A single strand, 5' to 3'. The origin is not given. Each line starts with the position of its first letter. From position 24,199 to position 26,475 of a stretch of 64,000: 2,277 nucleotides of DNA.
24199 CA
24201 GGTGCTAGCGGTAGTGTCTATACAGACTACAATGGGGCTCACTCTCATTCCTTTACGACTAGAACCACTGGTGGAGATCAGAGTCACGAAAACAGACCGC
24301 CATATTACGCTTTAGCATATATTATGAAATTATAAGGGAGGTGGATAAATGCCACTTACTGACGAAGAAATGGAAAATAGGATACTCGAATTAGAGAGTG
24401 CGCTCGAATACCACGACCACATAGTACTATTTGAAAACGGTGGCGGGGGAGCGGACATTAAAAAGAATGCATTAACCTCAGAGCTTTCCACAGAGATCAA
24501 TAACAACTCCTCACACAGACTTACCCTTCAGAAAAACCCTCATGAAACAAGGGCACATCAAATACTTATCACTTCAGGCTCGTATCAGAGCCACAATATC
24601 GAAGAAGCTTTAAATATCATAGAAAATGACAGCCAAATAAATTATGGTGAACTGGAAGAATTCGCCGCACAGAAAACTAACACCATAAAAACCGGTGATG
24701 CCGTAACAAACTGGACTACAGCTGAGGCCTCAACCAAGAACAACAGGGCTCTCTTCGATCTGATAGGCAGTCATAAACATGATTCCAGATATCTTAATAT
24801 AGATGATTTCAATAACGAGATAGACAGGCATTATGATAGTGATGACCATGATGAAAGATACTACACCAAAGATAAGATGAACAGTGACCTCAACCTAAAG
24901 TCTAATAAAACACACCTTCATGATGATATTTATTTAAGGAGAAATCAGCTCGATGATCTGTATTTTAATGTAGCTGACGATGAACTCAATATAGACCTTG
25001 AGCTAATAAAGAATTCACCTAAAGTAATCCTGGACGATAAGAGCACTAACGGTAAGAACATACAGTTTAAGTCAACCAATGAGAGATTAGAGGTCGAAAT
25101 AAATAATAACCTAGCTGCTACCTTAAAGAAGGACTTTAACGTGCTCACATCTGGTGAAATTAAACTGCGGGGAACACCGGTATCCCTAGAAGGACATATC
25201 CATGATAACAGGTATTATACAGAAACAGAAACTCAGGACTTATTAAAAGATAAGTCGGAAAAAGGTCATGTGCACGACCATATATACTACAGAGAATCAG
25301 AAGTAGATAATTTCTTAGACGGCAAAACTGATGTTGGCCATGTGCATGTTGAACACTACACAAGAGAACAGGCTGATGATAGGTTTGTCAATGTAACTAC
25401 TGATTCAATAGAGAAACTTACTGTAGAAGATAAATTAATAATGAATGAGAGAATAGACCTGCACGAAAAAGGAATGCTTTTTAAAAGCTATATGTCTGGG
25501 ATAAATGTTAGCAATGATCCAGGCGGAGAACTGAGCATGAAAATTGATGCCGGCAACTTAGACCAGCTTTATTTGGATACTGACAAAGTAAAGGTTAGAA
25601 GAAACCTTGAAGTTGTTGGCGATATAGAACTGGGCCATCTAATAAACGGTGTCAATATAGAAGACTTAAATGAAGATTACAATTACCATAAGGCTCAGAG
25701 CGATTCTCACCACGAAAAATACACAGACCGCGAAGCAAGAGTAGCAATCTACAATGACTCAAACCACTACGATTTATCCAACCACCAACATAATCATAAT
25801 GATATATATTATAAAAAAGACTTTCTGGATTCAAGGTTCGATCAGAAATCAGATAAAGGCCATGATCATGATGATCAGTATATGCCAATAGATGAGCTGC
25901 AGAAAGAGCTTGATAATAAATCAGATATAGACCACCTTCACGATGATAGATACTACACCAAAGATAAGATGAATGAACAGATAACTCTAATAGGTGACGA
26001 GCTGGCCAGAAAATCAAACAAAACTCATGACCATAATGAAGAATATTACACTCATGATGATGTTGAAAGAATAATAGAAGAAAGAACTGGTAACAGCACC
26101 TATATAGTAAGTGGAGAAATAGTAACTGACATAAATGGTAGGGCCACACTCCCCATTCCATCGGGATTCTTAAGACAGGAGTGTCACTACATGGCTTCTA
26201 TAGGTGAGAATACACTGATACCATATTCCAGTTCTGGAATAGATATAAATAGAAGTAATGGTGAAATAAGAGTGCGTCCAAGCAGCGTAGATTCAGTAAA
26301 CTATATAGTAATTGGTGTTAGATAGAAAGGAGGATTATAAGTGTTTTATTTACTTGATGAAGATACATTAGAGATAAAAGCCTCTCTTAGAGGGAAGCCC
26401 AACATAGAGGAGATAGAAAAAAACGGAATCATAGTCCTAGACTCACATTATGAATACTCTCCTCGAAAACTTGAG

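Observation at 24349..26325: Histidine-rich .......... repeat arrays in the fibers (probable metal-coordinating fiber shaft)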

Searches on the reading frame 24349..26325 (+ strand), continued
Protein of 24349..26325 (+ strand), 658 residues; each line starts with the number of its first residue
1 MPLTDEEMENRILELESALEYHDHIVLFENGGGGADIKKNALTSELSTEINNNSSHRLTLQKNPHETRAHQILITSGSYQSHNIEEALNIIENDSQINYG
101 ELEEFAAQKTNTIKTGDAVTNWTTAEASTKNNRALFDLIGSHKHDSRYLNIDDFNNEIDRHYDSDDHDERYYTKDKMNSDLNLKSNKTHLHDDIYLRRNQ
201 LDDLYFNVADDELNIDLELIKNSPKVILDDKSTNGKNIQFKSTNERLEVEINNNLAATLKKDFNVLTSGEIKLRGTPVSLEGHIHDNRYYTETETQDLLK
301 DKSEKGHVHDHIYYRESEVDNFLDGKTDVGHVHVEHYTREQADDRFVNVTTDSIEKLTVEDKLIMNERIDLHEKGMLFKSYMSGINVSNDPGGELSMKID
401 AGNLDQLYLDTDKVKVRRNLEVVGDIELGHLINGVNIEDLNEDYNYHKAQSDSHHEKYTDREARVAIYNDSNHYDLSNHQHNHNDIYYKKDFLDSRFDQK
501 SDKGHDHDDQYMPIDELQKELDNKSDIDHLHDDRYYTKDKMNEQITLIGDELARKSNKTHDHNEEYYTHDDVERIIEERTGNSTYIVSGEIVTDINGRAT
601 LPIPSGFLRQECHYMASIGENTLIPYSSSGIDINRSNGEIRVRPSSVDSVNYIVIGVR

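Call 64: find_homologous_proteins(query=P0004, max_evalue=1e-10)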
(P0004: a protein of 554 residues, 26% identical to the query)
Query P0004 (554 aa): 2023 proteins with E <= 1e-10 among 8000 candidates; the best 120 are listed.
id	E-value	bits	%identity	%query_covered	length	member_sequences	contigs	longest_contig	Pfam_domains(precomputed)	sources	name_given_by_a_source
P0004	0.0e+0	1244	100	100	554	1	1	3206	-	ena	-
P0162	1.2e-117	413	43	67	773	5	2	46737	PF07921.18,PF12789.13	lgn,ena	-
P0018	5.1e-114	401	37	99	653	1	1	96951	PF12789.13,PF17878.9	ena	-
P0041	5.4e-111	391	37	94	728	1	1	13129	-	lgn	-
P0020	3.3e-105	371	36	98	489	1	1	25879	PF27694.1,PF08439.16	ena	-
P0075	1.7e-91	326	60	36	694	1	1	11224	PF07921.18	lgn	-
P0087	1.7e-89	320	47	35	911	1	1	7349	-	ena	-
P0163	5.8e-79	285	50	50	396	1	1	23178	PF27508.1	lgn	-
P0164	5.6e-77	278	36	75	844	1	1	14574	PF07921.18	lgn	-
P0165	1.2e-73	267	45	39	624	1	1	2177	PF24243.2,PF12789.13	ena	-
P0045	9.3e-72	261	40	59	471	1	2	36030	PF21982.3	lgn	-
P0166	2.6e-71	260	49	39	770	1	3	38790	PF12789.13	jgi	jgi:hypothetical protein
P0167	6.0e-68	248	29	82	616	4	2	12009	PF07921.18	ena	-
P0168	2.6e-66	243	37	56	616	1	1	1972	PF12789.13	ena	-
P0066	6.9e-66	242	39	47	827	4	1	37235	PF14574.12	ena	-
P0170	2.1e-65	240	37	45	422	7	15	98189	PF22337.2,PF21982.3,PF12789.13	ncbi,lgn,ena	-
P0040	3.4e-65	239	33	75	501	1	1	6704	PF27694.1,PF24243.2,PF12789.13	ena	-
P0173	4.9e-62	229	46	40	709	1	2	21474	PF22337.2,PF13884.12,PF12789.13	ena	-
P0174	3.4e-61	226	44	40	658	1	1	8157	PF12789.13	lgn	-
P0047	1.1e-59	221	55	33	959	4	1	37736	PF13229.13,PF08439.16,PF12708.13,PF12789.13,PF05048.20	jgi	jgi:hypothetical protein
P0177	6.4e-59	219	33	64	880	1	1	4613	PF12789.13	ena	-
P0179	5.5e-58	216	32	69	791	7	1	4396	PF24243.2,PF12789.13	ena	-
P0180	2.0e-57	214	43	40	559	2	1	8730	PF12789.13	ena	-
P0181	3.1e-57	213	32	71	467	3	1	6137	PF12789.13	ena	-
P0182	4.8e-57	213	32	44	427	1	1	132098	PF22337.2,PF12789.13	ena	-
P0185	4.0e-55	206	33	66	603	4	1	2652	PF12789.13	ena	-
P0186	6.1e-55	206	40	34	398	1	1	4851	PF22337.2,PF12789.13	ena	-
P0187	1.2e-54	205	34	38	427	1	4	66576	PF22337.2,PF12789.13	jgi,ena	jgi:hypothetical protein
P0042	2.4e-54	204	45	46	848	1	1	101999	PF13884.12,PF12789.13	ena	-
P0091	1.0e-53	202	44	28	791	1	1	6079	PF12789.13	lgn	-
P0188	2.5e-53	200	40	34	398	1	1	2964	PF22337.2,PF12789.13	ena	-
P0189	4.4e-53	199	55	34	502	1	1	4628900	PF27694.1,PF12571.14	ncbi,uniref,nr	ncbi:Phage tail-collar fibre protein [Methylomagnum ishizawai]|uniref:Phage tail-collar fibre protei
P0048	4.8e-53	199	51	31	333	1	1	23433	PF27694.1,PF12789.13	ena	-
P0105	1.4e-50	191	58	27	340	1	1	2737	PF27694.1,PF12789.13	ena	-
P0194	3.1e-49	187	34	60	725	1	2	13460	PF12789.13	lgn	-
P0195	6.8e-49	186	32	44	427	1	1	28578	PF22337.2,PF12789.13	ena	-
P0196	8.2e-49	185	31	69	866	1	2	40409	PF12789.13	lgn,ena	-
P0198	1.3e-48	185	39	43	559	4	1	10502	PF12789.13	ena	-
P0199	1.7e-48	184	36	38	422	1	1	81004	PF22337.2,PF12789.13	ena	-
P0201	5.6e-48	183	36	38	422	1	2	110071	PF22337.2,PF12789.13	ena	-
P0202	7.4e-48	182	37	38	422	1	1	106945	PF22337.2,PF12789.13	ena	-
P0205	8.5e-48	182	34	49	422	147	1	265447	PF22337.2,PF12789.13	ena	-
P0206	1.2e-47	182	36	45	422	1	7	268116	PF22337.2,PF12789.13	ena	-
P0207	1.2e-47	182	36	45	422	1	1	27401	PF22337.2,PF12789.13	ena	-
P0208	1.2e-47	182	36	45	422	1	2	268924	PF22337.2,PF12789.13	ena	-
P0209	1.2e-47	181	36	45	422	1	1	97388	PF22337.2,PF12789.13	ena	-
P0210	1.4e-47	181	36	45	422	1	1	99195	PF22337.2,PF12789.13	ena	-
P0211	1.4e-47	181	36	45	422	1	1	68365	PF22337.2,PF12789.13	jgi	jgi:hypothetical protein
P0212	1.4e-47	181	36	45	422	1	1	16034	PF22337.2,PF12789.13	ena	-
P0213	1.6e-47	181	37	45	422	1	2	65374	PF22337.2,PF12789.13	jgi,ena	jgi:hypothetical protein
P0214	1.7e-47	181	37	45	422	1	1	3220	PF22337.2,PF12789.13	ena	-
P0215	1.7e-47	181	37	45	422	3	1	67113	PF22337.2,PF12789.13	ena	-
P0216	1.8e-47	181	33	63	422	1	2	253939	PF22337.2,PF12789.13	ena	-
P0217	1.8e-47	181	33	38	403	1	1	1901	PF22337.2,PF12789.13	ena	-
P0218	1.8e-47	181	37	45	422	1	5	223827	PF22337.2,PF12789.13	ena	-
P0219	2.0e-47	181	34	49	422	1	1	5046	PF22337.2,PF12789.13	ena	-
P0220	2.3e-47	181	37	49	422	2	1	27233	PF22337.2,PF12789.13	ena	-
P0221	2.5e-47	180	34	49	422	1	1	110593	PF22337.2,PF12789.13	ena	-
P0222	2.9e-47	180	34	49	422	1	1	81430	PF22337.2,PF12789.13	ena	-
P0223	3.0e-47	180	54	25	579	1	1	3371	PF24243.2,PF12789.13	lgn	-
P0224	3.0e-47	180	34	46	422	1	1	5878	PF22337.2,PF12789.13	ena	-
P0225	3.0e-47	180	36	43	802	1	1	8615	PF12789.13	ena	-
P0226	3.3e-47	180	33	38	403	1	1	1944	PF22337.2,PF12789.13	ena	-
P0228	3.6e-47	180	37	49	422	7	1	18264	PF22337.2,PF12789.13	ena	-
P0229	3.8e-47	180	34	45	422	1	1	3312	PF22337.2,PF12789.13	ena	-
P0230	4.6e-47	180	34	61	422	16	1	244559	PF22337.2,PF12789.13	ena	-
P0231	4.6e-47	180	33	38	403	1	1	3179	PF22337.2,PF12789.13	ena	-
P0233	5.2e-47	179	36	45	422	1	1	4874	PF22337.2,PF12789.13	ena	-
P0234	5.2e-47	179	46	31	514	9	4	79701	PF22337.2,PF11133.13,PF21982.3,PF12789.13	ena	-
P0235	5.5e-47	179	32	66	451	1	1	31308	PF22337.2,PF21982.3,PF12789.13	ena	-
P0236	6.0e-47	179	36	45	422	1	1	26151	PF22337.2,PF12789.13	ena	-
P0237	7.3e-47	179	32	66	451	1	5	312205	PF22337.2,PF21982.3,PF12789.13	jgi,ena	jgi:hypothetical protein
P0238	7.3e-47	179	38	38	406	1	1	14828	PF21982.3,PF12789.13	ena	-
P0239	1.1e-46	178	37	49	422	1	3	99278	PF22337.2,PF12789.13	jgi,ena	jgi:hypothetical protein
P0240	1.1e-46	178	33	63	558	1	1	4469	PF12789.13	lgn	-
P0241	1.9e-46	178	32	66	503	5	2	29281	PF22337.2,PF12789.13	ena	-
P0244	3.3e-46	177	32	66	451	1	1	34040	PF22337.2,PF21982.3,PF12789.13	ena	-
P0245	3.3e-46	177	33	38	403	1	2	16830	PF22337.2,PF12789.13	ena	-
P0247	4.1e-46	176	32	66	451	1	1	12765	PF22337.2,PF21982.3,PF12789.13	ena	-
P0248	4.4e-46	176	33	38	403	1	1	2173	PF22337.2,PF12789.13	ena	-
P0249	4.8e-46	176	41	39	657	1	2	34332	PF24243.2,PF12789.13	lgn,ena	-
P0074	5.1e-46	176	41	39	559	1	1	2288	PF12789.13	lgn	-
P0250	6.6e-46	176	63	23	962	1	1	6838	PF12789.13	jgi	jgi:uncharacterized cupin superfamily protein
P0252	8.3e-46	175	34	55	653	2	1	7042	PF22272.2,PF12789.13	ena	-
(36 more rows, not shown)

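Call 65: search_protein_families(library=pfam, proteins=[P0170, P0205, P0189, P0162, P0234], max_evalue=0.001)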
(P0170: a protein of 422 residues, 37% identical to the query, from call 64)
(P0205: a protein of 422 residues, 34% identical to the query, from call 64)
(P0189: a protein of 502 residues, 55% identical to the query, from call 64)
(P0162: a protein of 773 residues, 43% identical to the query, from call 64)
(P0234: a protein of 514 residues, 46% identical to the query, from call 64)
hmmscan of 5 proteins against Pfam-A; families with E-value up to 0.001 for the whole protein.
P0170 (422 aa): 3 families
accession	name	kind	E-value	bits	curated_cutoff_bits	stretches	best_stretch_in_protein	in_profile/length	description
PF12789.12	PTR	-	2.5e-07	31.1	27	0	85-123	17-53/60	Phage tail repeat like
PF22337.1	Phage_fiber_rpt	-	4.3e-07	30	27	1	298-328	3-33/34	Phage tail fiber repeats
PF21982.2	RecX_HTH1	-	5e-06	26.8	26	0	126-140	12-26/40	RecX, first three-helix domain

P0205 (422 aa): 3 families
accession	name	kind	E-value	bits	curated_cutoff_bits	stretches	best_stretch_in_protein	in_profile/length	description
PF12789.12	PTR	-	5.2e-08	33.3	27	0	83-123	15-53/60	Phage tail repeat like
PF22337.1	Phage_fiber_rpt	-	1.3e-07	31.6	27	1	298-328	3-33/34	Phage tail fiber repeats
PF21982.2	RecX_HTH1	-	0.00022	21.5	26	0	189-201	12-24/40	RecX, first three-helix domain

P0189 (502 aa): 1 family
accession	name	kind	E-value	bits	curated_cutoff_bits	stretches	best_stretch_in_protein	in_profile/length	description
PF12571.13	Phage_tail_fib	-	4.8e-22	79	23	1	2-150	7-145/150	Phage tail-collar fibre protein, N-terminal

P0162 (773 aa): 2 families
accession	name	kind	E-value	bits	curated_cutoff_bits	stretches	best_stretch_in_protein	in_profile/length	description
PF07921.17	Fibritin_C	-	3e-06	27.7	21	0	123-145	68-90/93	Fibritin C-terminal region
PF12789.12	PTR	-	4.1e-06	27.2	27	1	454-497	12-53/60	Phage tail repeat like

P0234 (514 aa): 4 families
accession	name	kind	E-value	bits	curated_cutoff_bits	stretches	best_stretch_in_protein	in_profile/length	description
PF11133.13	Phage_head_fibr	-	4.5e-08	33.3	24.6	1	336-388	203-256/277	Head fiber protein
PF22337.1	Phage_fiber_rpt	-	3.5e-07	30.2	27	1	414-444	3-33/34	Phage tail fiber repeats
PF12789.12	PTR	-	1.5e-05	25.4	27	0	84-123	16-53/60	Phage tail repeat like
PF21982.2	RecX_HTH1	-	3e-05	24.3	26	0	237-257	12-32/40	RecX, first three-helix domain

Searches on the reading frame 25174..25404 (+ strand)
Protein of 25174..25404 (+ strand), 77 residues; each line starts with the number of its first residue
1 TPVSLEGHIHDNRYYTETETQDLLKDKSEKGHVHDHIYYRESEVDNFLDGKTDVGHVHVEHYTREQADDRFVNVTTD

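Call 80: predict_structure(alignment_id=A4)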
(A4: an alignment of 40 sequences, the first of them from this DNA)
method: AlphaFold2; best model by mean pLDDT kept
length: 77 residues; sequences in the alignment: 40
mean_pLDDT: 52.8   pTM: 0.27
mean pLDDT of the five models: 52.8, 45.9, 45.7, 44.2, 42.6
residues with pLDDT >= 90: 0; 70-90: 0; 50-70: 48; < 50: 29
segments of 3 or more residues with pLDDT < 50: 31-36, 55-64, 70-77
pLDDT, mean of each block of 10 residues (from residue 1): 49 60 60 49 62 47 49 43
secondary structure, 60 per line:
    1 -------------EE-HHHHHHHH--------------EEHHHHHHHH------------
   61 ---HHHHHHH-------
elements in order: H17-24 H41-48 H64-70

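Call 104: fold_search(model_id=the predicted structure, library=pdb)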
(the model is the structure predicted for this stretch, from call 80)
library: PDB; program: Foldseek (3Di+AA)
matches with E <= 10: 3; with E <= 0.001: 0
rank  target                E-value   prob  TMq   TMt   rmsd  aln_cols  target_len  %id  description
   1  2waq_A                6.7e+00  0.09  0.33  0.04   3.8        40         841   20  The complete structure of the archaeal 13-subunit DNA-directed RNA Polymerase (released 2009-05-19)
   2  4ayb_A                7.2e+00  0.09  0.34  0.04   3.0        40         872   22  RNAP at 3.2Ang (released 2012-08-08)
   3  6e11_a                8.9e+00  0.01  0.14  0.08  20.2        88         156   18  PTEX Core Complex in the Resetting (Compact) State (released 2018-08-22)
